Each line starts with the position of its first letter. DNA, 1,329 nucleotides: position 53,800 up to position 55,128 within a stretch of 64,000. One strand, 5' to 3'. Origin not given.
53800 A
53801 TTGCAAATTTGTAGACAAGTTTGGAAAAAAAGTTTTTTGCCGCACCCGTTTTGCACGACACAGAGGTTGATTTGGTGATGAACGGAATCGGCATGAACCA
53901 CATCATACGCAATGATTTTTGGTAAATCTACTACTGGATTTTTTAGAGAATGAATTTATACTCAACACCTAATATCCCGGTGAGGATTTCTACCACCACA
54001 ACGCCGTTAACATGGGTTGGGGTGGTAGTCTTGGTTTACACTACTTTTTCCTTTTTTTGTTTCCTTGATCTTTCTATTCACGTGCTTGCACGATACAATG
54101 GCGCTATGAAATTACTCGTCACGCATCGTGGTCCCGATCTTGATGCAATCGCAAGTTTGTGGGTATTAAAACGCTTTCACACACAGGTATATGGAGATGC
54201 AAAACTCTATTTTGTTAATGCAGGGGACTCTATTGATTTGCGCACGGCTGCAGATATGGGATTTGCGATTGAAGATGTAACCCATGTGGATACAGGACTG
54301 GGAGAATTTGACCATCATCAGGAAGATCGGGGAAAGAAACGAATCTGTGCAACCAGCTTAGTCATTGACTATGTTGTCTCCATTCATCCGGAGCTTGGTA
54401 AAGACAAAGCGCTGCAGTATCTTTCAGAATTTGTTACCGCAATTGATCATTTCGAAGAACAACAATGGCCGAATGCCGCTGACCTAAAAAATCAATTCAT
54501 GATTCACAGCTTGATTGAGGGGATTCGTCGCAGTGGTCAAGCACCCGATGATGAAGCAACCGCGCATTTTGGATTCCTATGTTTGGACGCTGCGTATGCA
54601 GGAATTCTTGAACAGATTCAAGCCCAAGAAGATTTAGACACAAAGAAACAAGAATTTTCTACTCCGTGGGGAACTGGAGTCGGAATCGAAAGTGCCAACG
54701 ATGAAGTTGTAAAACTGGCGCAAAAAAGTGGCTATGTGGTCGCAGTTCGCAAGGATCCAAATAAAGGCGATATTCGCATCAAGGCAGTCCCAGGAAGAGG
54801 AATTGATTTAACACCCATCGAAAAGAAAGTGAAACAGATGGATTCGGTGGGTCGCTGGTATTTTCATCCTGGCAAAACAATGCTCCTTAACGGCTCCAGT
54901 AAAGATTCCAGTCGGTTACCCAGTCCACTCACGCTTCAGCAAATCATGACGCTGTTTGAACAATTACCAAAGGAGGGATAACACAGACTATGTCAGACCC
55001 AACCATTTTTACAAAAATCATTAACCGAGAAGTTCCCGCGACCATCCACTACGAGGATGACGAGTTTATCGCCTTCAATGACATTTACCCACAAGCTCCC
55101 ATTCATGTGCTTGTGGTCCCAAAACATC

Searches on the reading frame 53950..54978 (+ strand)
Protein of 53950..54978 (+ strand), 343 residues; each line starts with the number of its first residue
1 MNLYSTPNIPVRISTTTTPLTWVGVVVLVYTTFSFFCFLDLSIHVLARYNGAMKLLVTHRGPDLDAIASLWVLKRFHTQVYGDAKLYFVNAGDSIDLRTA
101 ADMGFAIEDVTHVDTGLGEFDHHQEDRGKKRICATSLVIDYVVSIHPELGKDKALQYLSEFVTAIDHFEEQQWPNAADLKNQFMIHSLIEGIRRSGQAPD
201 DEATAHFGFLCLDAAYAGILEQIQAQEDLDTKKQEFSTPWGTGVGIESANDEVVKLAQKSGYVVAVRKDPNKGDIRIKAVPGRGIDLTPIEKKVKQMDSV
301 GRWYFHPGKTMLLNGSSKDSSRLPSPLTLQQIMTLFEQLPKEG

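Call 10: search_protein_families(library=pfam, proteins=[window:53950-54978:+], max_evalue=0.01)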
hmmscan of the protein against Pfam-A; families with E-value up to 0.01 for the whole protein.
window:53950-54978:+ (343 aa): 2 families
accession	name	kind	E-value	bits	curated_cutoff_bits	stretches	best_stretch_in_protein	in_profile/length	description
PF09828.14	ChrB_C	-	3.3e-05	24.7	25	1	57-215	2-128/132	ChrB, C-terminal domain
PF01368.27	DHH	-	0.0073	17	28.1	0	56-127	4-76/125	DHH family, N-terminal domain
